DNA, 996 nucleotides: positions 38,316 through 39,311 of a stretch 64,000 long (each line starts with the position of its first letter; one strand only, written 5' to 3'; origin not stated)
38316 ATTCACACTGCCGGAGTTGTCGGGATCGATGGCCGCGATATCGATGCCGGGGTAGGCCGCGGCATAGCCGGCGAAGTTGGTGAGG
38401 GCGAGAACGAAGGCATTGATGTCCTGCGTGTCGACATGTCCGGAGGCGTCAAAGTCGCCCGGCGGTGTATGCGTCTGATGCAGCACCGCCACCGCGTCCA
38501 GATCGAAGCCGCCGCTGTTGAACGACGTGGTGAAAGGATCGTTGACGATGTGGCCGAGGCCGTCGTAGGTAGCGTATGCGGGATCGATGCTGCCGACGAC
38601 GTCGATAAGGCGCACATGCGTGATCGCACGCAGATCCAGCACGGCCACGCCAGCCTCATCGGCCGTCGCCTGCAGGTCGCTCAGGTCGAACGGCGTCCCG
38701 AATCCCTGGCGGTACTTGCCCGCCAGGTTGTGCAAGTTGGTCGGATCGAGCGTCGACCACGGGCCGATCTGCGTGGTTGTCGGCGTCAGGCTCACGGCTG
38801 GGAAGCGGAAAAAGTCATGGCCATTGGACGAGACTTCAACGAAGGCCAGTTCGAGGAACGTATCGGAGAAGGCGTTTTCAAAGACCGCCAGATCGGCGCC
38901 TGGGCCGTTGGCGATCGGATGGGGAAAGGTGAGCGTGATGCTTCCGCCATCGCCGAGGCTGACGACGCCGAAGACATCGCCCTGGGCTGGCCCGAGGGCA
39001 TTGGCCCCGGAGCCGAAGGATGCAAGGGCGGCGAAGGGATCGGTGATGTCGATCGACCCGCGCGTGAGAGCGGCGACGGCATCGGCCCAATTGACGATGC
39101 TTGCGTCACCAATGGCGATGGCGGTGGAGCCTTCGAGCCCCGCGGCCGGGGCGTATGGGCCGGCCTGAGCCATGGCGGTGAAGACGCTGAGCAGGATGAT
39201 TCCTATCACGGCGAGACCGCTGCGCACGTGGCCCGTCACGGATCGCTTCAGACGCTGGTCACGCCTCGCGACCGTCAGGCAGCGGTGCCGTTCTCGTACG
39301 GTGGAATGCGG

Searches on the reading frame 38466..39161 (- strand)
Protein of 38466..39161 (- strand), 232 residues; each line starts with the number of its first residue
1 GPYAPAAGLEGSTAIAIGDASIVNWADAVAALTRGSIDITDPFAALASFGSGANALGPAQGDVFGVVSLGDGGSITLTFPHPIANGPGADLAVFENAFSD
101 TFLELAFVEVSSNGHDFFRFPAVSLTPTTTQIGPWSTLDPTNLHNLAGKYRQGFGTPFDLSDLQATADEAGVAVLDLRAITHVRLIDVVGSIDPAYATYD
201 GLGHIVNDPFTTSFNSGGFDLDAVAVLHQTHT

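Call 28: find_related_loci(query=window:38475-39161:-, collection=genome_contigs, flank=4000)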
Query seq(229 aa) (229 aa) in genome_contigs; peptide patterns used: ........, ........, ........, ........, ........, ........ (x = any residue, [..] = any of these).
355 stretches matched a pattern; 56 encode a relative of the query (tblastn E <= 1e-3); 56 distinct loci.
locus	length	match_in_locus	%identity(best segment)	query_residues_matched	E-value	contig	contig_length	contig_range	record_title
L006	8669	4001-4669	60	1-229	9e-86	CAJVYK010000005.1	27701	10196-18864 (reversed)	TPA_asm: uncultured bacterium isolate DRR093005_bin.34_MetaBAT_v2.12.1_MAG genome assembly, contig: NODE_809_length_2770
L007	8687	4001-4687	56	1-228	4e-77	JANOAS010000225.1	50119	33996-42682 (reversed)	MAG: bacterium isolate VAR_18_metabat_284 VAR_18_k141_1538904, whole genome shotgun sequence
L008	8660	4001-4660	58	1-229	3e-75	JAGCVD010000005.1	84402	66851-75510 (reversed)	MAG: Bacteroidales bacterium isolate RGIG10151 Yak_Rumen-4__c190098, whole genome shotgun sequence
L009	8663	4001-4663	57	1-228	2e-75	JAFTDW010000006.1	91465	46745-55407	MAG: Bacteroidales bacterium isolate RGIG3729 Goat_Rumen.Co__c98265, whole genome shotgun sequence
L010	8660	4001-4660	55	1-229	4e-74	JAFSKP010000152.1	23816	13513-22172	MAG: Bacteroidales bacterium isolate RGIG3228 Goat_Reticulum-2__c583338, whole genome shotgun sequence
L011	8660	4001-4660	55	1-229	1e-73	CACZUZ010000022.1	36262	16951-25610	MAG: uncultured Bacteroidetes bacterium isolate RUG12980 genome assembly, contig: RUG12980_asm_22, whole genome shotgun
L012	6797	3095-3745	56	3-228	5e-72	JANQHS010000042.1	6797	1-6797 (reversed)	MAG: Cytophagales bacterium isolate PL24a_bin.2 k99_1776581, whole genome shotgun sequence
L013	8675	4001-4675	53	3-229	6e-70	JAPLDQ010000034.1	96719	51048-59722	MAG: Bacteroidetes bacterium isolate LacPavin_0920_WC57_MAG_34_20 LacPavin_0920_WC57_scaffold_953890, whole genome shotg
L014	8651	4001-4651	54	3-228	7e-70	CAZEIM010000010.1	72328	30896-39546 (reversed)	MAG TPA_asm: uncultured Flavobacteriales bacterium isolate SRP290908_co2_162 genome assembly, contig: NODE_384_length_72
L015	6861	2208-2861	55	3-229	2e-69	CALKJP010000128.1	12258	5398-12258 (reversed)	MAG: uncultured Bacteroidia bacterium isolate N1_Bin_MAXBIN__135_sub_1 genome assembly, contig: c_000002291911, whole ge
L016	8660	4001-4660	53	1-229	4e-69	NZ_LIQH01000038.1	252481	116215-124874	Lacinutrix algicola strain AKS293 ctg7180000000524, whole genome shotgun sequence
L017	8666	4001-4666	56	1-227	3e-68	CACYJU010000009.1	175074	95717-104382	MAG: uncultured Bacteroidetes bacterium isolate RUG12008 genome assembly, contig: RUG12008_asm_9, whole genome shotgun s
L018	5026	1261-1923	52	3-229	3e-68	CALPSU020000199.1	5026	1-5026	MAG: Chryseobacterium gleum isolate HRS-ES4-bin-111 genome assembly, contig: HRS-ES4-C12967, whole genome shotgun sequen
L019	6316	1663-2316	53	3-229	2e-67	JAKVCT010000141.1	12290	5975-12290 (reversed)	MAG: Saprospiraceae bacterium isolate ALOHA_ZT_61 ZT-Saprospiraceae-1_141, whole genome shotgun sequence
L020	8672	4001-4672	55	3-228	7e-67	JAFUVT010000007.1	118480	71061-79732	MAG: Bacteroidales bacterium isolate RGIG4870 Roe_deer_Rumen-1__c2126, whole genome shotgun sequence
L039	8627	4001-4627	52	1-229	3e-58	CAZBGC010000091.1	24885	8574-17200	MAG TPA_asm: uncultured Pirellulaceae bacterium isolate SRP268394_co1_12 genome assembly, contig: NODE_3386_length_24885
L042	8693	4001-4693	50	2-229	3e-57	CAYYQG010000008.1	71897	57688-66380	MAG TPA_asm: uncultured Puniceicoccaceae bacterium isolate SRP141376_co5_151 genome assembly, contig: NODE_770_length_71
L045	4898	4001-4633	50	1-226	4e-56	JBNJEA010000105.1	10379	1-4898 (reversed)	MAG: Thermodesulfobacteriota bacterium isolate Y23_30dBSe4.bin.113 NODE_7303_length_10379_cov_4.791829, whole genome sho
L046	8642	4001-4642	48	1-229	2e-55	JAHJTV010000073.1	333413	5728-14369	MAG: bacterium isolate OS_PC_MetaG.mb.69 OS_PC_MetaG.mb.69_k141_520096, whole genome shotgun sequence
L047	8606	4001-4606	50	1-228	2e-53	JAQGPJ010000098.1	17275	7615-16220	MAG: Verrucomicrobiales bacterium isolate RYN_636 scaffold_242164, whole genome shotgun sequence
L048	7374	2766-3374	47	1-229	6e-52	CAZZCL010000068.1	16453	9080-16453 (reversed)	MAG TPA_asm: uncultured Chthoniobacterales bacterium isolate SRP141376_co5_55 genome assembly, contig: NODE_8589_length_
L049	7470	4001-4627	49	1-229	5e-52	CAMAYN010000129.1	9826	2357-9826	MAG: Akkermansia muciniphila isolate ME-21oct19-94 genome assembly, contig: ME-21oct19-C12088, whole genome shotgun sequ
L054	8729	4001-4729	47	1-228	2e-48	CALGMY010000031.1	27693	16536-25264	MAG TPA_asm: uncultured Gammaproteobacteria bacterium isolate SRR1506987_bin.36_CONCOCT_v1.1_MAG genome assembly, contig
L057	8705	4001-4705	38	2-229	5e-41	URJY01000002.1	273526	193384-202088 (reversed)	uncultured Opitutales bacterium isolate UMGS1069 genome assembly, contig: NODE_2_length_273526_cov_11.390155, whole geno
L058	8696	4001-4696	39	2-229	1e-40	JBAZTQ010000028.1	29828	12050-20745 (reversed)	MAG: Kiritimatiellales bacterium isolate SO_2017_GW1_207 NODE_6560_length_29828_cov_3.279385_OW334_2017, whole genome sh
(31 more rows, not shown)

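Call 35: search_protein_families(library=pfam, proteins=[L006:3168-3938:+, L006:3932-4879:+, L006:4869-5711:+, L006:5713-6468:+, L039:3094-3897:+, L007:3194-5110:+, L007:5116-6135:+, L007:6617-7591:+], max_evalue=0.01)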
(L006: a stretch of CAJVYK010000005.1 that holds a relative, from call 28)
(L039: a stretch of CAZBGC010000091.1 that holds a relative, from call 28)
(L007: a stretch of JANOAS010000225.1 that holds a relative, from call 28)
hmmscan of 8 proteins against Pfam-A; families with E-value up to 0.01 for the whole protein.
L006:3168-3938:+ (256 aa): 2 families
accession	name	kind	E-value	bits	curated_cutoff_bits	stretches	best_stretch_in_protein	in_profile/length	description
PF14717.12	DUF4465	-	4.1e-54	184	25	1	60-233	2-176/176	Domain of unknown function (DUF4465)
PF07589.16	PEP-CTERM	-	1.3e-05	25.5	20.7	1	234-254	2-24/24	PEP-CTERM motif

L006:3932-4879:+ (315 aa): 1 family
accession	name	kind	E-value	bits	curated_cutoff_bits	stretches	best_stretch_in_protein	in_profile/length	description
PF00404.24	Dockerin_1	-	0.0017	18.9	22.9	1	251-302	2-52/57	Dockerin type I domain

L006:4869-5711:+ (280 aa): 1 family
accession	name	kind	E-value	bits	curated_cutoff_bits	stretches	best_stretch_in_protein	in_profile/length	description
PF07963.17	N_methyl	-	3.5e-06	26.8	21.2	1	17-40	4-27/27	Prokaryotic N-terminal methylation motif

L006:5713-6468:+ (251 aa): 4 families
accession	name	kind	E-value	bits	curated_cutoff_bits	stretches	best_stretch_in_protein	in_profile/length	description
PF18912.6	DZR_2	-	4.1e-08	33.4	27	1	19-78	3-56/56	Double zinc ribbon domain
PF00156.33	Pribosyltran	-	8.1e-06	25.7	26.3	1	154-244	45-124/158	Phosphoribosyl transferase domain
PF12773.13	DZR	-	0.0035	17.9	27.3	0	41-79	1-32/45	Double zinc ribbon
PF08271.17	Zn_Ribbon_TF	-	0.0061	16.5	29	1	57-87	3-34/43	TFIIB zinc-binding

L039:3094-3897:+ (267 aa): 2 families
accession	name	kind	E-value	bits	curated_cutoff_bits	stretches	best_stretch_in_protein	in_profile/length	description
PF07596.16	SBP_bac_10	-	3.3e-62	211.4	23.3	2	36-199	1-184/268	Protein of unknown function (DUF1559)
PF07963.17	N_methyl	-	2.1e-07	30.6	21.2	1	7-30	2-25/27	Prokaryotic N-terminal methylation motif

L007:3194-5110:+ (638 aa): 1 family
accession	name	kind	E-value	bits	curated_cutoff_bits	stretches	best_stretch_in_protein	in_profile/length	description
PF07589.16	PEP-CTERM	-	0.0028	18.1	20.7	1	229-251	1-24/24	PEP-CTERM motif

L007:5116-6135:+ (339 aa): 0 families

L007:6617-7591:+ (324 aa): 0 families

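Call 42: predict_structure(alignment_id=A1)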
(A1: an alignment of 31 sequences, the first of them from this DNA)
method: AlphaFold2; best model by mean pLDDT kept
length: 232 residues; sequences in the alignment: 31
mean_pLDDT: 93.3   pTM: 0.92
mean pLDDT of the five models: 93.3, 92.9, 91.9, 91.1, 90.5
residues with pLDDT >= 90: 186; 70-90: 39; 50-70: 7; < 50: 0
segments of 3 or more residues with pLDDT < 50: none
pLDDT, mean of each block of 10 residues (from residue 1): 94 97 98 93 90 97 91 97 97 92 94 97 96 89 97 97 94 90 97 95 91 75 95 63
secondary structure, 60 per line:
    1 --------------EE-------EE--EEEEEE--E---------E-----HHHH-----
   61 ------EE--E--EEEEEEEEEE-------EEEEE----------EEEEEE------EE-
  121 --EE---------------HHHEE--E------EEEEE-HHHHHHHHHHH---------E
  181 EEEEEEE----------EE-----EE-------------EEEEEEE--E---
elements in order: E28-33 H52-55 E74-83 E91-95 E106-111 E154-158 H160-170 E180-187 E220-226

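Call 45: fold_search(model_id=the predicted structure, library=pdb)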
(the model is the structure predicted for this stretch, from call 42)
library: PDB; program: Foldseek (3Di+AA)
matches with E <= 10: 808; with E <= 0.001: 1
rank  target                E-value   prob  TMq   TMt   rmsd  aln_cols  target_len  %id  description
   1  8blw_B                8.3e-04  1.00  0.45  0.19  11.4       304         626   12  Vitamin B12 transporter BtuB1 with lipoprotein BtuG1 from B. theta (released 2023-08-16)
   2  7biz_B                1.2e-03  1.00  0.48  0.25  10.5       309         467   12  Structure of a B12 binding lipoprotein from Bacteroides thetaiotaomicron (released 2022-03-02)
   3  8ttq_B                4.9e-03  1.00  0.39  0.17   5.9       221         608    8  Cryo-EM structure of the inner MKLN1 dimer from an autoinhibited MKLN1 tetramer (released 2024-09-11)
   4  2jda_B                5.2e-03  0.99  0.36  0.54   7.9       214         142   10  Structure of a pectin binding carbohydrate binding module determined in an monoclinic crystal form. (released 2007-01-16)
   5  9efk_M                6.5e-03  0.94  0.33  0.12   8.7       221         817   11  Cryo-EM structure of the portal-tail complex of LME-1 phage (released 2025-04-16)
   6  4oyu_B                6.9e-03  0.99  0.39  0.48   6.0       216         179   10  Crystal structure of the N-terminal domains of muskelin (released 2015-02-11)
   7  7biz_A                8.2e-03  0.99  0.41  0.21   9.4       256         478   12  Structure of a B12 binding lipoprotein from Bacteroides thetaiotaomicron (released 2022-03-02)
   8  8ttq_A                8.2e-03  0.99  0.39  0.17   6.6       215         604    8  Cryo-EM structure of the inner MKLN1 dimer from an autoinhibited MKLN1 tetramer (released 2024-09-11)
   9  4oyu_A                1.0e-02  0.98  0.38  0.47   7.4       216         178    8  Crystal structure of the N-terminal domains of muskelin (released 2015-02-11)
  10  2cdp_A                1.1e-02  0.82  0.25  0.38   8.3       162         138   12  Structure of a CBM6 in complex with neoagarohexaose (released 2006-02-08)
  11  4pqq                  1.2e-02  0.97  0.37  0.51   7.5       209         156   10  The crystal structure of discoidin domain from muskelin (released 2014-11-12)
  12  7vmt_F                1.7e-02  0.72  0.26  0.38   9.9       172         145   11  Crystal structure of murine N-acetylglucosaminyl transferase IVa (GnT-IVa) lectin domain in unliganded form (released 2022-06-15)
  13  7vmt_B                1.8e-02  0.75  0.27  0.39   9.6       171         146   10  Crystal structure of murine N-acetylglucosaminyl transferase IVa (GnT-IVa) lectin domain in unliganded form (released 2022-06-15)
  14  7vmt_A                2.0e-02  0.69  0.26  0.38   9.8       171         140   11  Crystal structure of murine N-acetylglucosaminyl transferase IVa (GnT-IVa) lectin domain in unliganded form (released 2022-06-15)
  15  7vmt_E                2.2e-02  0.72  0.27  0.39   9.2       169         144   11  Crystal structure of murine N-acetylglucosaminyl transferase IVa (GnT-IVa) lectin domain in unliganded form (released 2022-06-15)
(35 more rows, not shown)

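Call 50: search_solved_structures(query=A3, max_evalue=10, show_alignments=3)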
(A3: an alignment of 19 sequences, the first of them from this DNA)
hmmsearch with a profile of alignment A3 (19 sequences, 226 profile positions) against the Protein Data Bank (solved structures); distinct sequences matched with E-value up to 10: 3.
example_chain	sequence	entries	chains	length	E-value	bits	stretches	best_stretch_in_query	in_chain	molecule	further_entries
8blw_B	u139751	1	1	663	0.018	17.4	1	3-97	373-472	YncE family protein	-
3e61_A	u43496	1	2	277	0.6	12.4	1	32-90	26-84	Putative transcriptional repressor of ribose operon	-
4r9n_A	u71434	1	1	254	1.3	11.3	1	153-197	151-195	Lmo0547 protein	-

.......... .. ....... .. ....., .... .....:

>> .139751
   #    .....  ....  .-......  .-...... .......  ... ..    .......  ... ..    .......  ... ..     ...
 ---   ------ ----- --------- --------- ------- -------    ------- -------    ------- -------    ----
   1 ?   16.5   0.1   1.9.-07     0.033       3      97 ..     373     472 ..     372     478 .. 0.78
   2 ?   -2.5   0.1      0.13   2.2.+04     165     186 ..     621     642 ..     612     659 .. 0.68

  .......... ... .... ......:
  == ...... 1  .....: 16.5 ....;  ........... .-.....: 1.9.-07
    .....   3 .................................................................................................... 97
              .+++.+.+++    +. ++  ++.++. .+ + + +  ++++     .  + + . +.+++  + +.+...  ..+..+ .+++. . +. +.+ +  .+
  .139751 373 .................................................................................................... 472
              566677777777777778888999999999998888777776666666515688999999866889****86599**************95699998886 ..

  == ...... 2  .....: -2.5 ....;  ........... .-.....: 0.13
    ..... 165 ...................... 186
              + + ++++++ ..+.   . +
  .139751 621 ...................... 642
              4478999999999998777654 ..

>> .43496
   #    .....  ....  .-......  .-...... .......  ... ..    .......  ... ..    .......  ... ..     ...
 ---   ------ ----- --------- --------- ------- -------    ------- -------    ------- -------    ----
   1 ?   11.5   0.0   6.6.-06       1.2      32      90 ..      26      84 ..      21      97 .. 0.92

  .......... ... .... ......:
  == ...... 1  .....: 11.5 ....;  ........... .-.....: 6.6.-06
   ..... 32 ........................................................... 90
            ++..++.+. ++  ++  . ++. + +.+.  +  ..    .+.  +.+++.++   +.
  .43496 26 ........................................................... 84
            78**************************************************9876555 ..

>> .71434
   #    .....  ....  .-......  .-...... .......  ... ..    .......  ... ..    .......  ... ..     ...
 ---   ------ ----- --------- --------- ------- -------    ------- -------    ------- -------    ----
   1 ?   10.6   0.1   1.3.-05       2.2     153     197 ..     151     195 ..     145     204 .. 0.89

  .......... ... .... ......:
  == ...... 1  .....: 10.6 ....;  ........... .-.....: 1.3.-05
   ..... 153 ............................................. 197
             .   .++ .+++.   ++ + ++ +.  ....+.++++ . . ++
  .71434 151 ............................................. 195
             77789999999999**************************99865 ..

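Call 51: search_protein_families(library=pfam, proteins=[window:38466-39161:-], max_evalue=10)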
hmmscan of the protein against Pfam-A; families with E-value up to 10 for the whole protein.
seq(232 aa): 0 families

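Call 60: search_protein_families(library=pfam, proteins=[L045:1761-3791:+, L049:1936-3954:+, L057:1767-3887:+, L058:1719-3911:+, L054:1784-3919:+, L046:1680-3836:+, L048:3770-5620:+, L047:2854-3678:+, L042:1600-3885:+, L049:4865-5848:+], max_evalue=0.001)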
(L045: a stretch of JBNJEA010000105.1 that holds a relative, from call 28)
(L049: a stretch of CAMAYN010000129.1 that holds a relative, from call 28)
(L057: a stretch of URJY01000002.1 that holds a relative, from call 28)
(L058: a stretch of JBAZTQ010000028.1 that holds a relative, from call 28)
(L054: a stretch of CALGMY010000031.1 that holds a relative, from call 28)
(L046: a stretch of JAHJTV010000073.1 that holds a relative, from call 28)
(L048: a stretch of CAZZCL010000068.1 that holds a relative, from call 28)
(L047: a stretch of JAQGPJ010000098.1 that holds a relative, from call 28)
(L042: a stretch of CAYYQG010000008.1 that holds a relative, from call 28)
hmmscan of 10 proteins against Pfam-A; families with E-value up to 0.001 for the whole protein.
L045:1761-3791:+ (677 aa): 2 families
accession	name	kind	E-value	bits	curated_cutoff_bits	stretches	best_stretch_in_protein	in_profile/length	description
PF00593.30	TonB_dep_Rec_b-barrel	-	8.3e-43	148.3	27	1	245-647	9-436/436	TonB dependent receptor-like, beta-barrel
PF07715.20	Plug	-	1.6e-25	90.1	23.9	1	64-173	2-107/107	TonB-dependent Receptor Plug Domain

L049:1936-3954:+ (673 aa): 2 families
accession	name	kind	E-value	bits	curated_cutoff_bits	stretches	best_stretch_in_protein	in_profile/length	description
PF00593.30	TonB_dep_Rec_b-barrel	-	2.4e-21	77.5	27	1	198-643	25-436/436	TonB dependent receptor-like, beta-barrel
PF07715.20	Plug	-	1.9e-20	73.8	23.9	1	59-164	6-107/107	TonB-dependent Receptor Plug Domain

L057:1767-3887:+ (707 aa): 2 families
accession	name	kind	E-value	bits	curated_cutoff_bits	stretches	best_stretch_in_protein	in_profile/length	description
PF00593.30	TonB_dep_Rec_b-barrel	-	1.7e-25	91.2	27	1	227-672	12-435/436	TonB dependent receptor-like, beta-barrel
PF07715.20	Plug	-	1.8e-21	77.1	23.9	1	81-189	3-107/107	TonB-dependent Receptor Plug Domain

L058:1719-3911:+ (731 aa): 2 families
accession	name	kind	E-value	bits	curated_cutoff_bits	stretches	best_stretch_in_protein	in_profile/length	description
PF00593.30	TonB_dep_Rec_b-barrel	-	8.1e-31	108.8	27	1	236-701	25-436/436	TonB dependent receptor-like, beta-barrel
PF07715.20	Plug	-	1.2e-25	90.5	23.9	1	97-205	3-107/107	TonB-dependent Receptor Plug Domain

L054:1784-3919:+ (712 aa): 2 families
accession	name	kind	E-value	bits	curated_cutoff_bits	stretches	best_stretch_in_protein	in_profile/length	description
PF00593.30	TonB_dep_Rec_b-barrel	-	6e-44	152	27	1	273-682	38-436/436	TonB dependent receptor-like, beta-barrel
PF07715.20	Plug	-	1.1e-24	87.5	23.9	1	71-180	2-107/107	TonB-dependent Receptor Plug Domain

L046:1680-3836:+ (719 aa): 2 families
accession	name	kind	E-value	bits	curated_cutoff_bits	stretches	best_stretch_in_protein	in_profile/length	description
PF00593.30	TonB_dep_Rec_b-barrel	-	4.8e-35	122.7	27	1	305-689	39-436/436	TonB dependent receptor-like, beta-barrel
PF07715.20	Plug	-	1.1e-24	87.4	23.9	1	99-207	3-107/107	TonB-dependent Receptor Plug Domain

L048:3770-5620:+ (617 aa): 3 families
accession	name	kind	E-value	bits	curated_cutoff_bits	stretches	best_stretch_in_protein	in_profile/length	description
PF19755.4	DUF6242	-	1.3e-14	55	29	0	91-160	146-217/217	Domain of unknown function (DUF6242)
PF14870.12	PSII_BNR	-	2.8e-07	30.5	27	0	158-243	7-90/303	Photosynthesis system II assembly factor YCF48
PF15902.12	Sortilin-Vps10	-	4.2e-05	22.9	33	0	109-170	2-67/446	Sortilin, neurotensin receptor 3,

L047:2854-3678:+ (275 aa): 0 families

L042:1600-3885:+ (762 aa): 2 families
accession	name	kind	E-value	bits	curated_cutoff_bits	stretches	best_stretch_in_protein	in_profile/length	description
PF00593.30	TonB_dep_Rec_b-barrel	-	7.5e-27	95.7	27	1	306-731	102-435/436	TonB dependent receptor-like, beta-barrel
PF07715.20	Plug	-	2.1e-16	60.8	23.9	1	123-228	3-107/107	TonB-dependent Receptor Plug Domain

L049:4865-5848:+ (328 aa): 1 family
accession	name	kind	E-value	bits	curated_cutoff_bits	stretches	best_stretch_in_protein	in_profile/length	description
PF00701.28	DHDPS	-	7.1e-25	87.8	22.1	1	23-254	2-228/289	Dihydrodipicolinate synthetase family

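Call 84: search_protein_representatives(protein=window:38466-39161:-)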
Query: 232 residues. Proteins with E-value up to 0.001 (for the whole library): 2061; up to 1e-10: 1508; up to 1e-30: 857. The best 150 are listed.
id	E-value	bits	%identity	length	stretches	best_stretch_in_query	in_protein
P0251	3.2e-104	363.9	48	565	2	5-228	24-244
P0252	6.3e-83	294.2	51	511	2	54-229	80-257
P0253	1.0e-81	290.2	64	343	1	1-230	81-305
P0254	1.0e-77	277.1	64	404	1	1-230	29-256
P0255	6.1e-77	274.6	63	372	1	1-229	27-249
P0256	2.2e-76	272.8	62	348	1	1-229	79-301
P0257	3.6e-76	272.1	62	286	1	1-229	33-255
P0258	4.7e-75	268.4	61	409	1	2-230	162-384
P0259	7.9e-75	267.7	65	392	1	1-230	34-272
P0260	1.9e-74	266.4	62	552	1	1-229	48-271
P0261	2.1e-74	266.3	65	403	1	1-228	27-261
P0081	2.2e-74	266.2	63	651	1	1-228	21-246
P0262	5.6e-74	264.9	54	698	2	1-229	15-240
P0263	2.3e-73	262.9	62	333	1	2-230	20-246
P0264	1.1e-72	260.7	60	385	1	1-228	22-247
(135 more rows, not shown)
